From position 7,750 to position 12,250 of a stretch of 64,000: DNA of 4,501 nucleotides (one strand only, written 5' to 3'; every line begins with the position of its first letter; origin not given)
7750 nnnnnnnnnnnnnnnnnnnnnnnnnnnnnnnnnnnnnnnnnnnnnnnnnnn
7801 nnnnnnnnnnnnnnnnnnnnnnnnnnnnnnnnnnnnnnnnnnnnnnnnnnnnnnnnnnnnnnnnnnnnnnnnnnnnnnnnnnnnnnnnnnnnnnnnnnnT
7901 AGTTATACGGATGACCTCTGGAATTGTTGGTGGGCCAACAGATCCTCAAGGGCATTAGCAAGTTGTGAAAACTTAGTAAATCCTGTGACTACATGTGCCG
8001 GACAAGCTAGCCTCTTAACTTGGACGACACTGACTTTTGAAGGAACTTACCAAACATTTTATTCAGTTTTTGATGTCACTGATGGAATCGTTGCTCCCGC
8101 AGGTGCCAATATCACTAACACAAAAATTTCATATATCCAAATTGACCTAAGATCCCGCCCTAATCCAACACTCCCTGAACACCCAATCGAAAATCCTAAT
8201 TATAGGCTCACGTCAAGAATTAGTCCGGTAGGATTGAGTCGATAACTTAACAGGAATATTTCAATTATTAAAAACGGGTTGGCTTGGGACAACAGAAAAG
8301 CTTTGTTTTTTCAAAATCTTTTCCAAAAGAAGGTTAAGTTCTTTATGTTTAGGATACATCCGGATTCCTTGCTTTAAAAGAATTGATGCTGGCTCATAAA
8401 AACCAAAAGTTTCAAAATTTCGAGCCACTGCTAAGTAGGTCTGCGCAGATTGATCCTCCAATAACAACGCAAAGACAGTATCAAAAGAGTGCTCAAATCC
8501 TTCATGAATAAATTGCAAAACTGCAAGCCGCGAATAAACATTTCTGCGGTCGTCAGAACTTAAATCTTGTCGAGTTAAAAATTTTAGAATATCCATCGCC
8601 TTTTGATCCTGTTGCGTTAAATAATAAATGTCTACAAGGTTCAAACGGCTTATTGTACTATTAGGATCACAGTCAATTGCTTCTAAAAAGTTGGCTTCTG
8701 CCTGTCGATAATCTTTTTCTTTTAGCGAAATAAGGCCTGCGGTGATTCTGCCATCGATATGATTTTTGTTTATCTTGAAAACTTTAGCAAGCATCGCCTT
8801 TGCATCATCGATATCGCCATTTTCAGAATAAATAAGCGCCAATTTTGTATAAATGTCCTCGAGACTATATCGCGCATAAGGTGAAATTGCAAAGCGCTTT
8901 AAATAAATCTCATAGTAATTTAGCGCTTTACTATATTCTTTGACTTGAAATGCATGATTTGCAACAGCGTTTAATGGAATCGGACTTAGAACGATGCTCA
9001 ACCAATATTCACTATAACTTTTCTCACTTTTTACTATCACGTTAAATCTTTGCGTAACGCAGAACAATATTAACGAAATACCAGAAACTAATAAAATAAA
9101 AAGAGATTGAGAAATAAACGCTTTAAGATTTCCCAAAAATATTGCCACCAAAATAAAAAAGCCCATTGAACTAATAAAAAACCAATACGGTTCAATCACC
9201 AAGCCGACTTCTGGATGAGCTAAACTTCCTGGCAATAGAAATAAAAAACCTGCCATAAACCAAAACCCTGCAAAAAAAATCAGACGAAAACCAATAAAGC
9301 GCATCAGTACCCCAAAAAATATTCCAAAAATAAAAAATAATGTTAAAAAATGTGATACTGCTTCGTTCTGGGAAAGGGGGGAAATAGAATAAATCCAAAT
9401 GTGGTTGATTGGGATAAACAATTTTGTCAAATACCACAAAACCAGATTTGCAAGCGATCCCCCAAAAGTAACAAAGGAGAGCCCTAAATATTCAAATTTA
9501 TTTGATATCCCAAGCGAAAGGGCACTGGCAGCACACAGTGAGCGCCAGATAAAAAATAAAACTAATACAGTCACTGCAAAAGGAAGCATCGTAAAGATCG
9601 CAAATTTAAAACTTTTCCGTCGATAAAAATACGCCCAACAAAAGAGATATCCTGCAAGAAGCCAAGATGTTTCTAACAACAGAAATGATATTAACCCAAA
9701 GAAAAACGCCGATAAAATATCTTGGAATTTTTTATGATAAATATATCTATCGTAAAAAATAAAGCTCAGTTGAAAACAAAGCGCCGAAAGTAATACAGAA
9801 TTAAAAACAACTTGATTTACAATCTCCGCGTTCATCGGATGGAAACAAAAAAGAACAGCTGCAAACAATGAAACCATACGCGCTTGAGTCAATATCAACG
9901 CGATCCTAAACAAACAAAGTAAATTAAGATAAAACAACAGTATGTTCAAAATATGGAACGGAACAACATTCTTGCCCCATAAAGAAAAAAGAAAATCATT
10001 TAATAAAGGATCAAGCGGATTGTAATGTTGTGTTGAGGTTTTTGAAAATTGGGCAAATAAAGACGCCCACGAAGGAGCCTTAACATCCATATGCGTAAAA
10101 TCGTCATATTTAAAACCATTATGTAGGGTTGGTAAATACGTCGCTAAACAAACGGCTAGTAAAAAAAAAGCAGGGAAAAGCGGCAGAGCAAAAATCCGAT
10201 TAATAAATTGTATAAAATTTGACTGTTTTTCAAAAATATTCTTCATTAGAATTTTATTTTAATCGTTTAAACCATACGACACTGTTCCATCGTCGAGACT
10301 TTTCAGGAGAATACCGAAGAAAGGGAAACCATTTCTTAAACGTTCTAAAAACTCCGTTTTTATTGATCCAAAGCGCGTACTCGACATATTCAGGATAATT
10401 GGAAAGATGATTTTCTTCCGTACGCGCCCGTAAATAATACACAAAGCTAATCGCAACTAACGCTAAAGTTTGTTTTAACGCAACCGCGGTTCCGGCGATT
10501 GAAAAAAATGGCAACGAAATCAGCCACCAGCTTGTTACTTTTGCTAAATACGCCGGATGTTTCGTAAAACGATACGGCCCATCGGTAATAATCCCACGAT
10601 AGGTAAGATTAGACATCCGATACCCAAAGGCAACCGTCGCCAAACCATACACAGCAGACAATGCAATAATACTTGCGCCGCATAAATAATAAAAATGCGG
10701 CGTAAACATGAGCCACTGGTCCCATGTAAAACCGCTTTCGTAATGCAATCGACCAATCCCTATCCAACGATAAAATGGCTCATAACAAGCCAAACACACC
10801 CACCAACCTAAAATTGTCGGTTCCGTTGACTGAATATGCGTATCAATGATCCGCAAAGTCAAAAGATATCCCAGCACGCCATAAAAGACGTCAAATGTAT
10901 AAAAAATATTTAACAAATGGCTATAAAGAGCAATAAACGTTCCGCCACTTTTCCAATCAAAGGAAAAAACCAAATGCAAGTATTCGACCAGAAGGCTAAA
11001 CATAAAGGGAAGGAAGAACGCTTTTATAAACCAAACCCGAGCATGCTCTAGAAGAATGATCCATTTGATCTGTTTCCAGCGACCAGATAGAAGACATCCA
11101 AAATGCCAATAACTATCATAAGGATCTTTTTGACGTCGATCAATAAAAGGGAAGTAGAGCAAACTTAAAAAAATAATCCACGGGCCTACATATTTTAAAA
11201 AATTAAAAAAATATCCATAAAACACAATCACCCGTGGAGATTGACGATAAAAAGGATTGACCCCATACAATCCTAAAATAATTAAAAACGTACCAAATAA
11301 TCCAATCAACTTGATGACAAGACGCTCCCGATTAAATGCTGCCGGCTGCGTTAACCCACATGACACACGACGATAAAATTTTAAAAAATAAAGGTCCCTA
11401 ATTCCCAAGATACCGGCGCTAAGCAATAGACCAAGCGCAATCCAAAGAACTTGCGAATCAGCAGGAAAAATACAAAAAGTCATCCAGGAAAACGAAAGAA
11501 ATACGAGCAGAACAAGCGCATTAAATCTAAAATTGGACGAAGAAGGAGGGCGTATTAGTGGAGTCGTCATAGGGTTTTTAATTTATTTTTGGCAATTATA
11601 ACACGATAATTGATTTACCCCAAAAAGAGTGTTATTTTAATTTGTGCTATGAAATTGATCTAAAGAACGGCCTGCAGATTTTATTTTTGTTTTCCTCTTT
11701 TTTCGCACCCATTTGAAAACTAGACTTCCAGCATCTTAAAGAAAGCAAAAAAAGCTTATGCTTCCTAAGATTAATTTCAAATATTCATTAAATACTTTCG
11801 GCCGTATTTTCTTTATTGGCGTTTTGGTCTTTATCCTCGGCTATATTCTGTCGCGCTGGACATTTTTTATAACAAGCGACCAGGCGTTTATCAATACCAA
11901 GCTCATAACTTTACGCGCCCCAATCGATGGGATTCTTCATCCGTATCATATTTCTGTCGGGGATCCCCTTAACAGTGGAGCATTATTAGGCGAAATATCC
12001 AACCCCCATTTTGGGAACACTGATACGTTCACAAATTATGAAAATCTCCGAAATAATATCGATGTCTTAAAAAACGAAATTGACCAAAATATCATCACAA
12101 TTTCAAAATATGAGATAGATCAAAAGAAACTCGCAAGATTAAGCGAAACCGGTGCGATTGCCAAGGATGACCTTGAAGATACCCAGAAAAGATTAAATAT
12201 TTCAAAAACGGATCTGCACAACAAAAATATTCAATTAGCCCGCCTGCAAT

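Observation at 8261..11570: Inverted two-gene unit: ICMT/PEMT-like methyltransferase-domain membrane protein co-oriented with the second TMTC-like protein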

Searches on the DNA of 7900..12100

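Call 93: search_rna_families(source=window, start=7900, end=12100, threshold=evalue, max_evalue=1)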
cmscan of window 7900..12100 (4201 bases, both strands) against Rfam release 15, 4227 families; matches with E-value up to 1: 0.
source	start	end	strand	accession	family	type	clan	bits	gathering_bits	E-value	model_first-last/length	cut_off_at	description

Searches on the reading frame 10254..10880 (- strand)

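Call 64: search_protein_families(library=ncbifam, proteins=[window:10254-10880:-], max_evalue=10)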
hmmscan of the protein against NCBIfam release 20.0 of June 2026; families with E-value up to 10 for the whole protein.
window:10254-10880:- (208 aa): 3 families
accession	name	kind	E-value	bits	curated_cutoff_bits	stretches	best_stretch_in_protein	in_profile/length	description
NF040696.1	isopcys_mtase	equivalog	0.00067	19.6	160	1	97-161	112-170/190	protein-S-isoprenylcysteine O-methyltransferase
NF002966.0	PRK03640.1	equivalog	0.018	13.6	556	2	118-144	184-210/483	o-succinylbenzoate--CoA ligase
TIGR01923.1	menE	equivalog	0.032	13.1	330.15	1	117-141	155-179/442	o-succinylbenzoate--CoA ligase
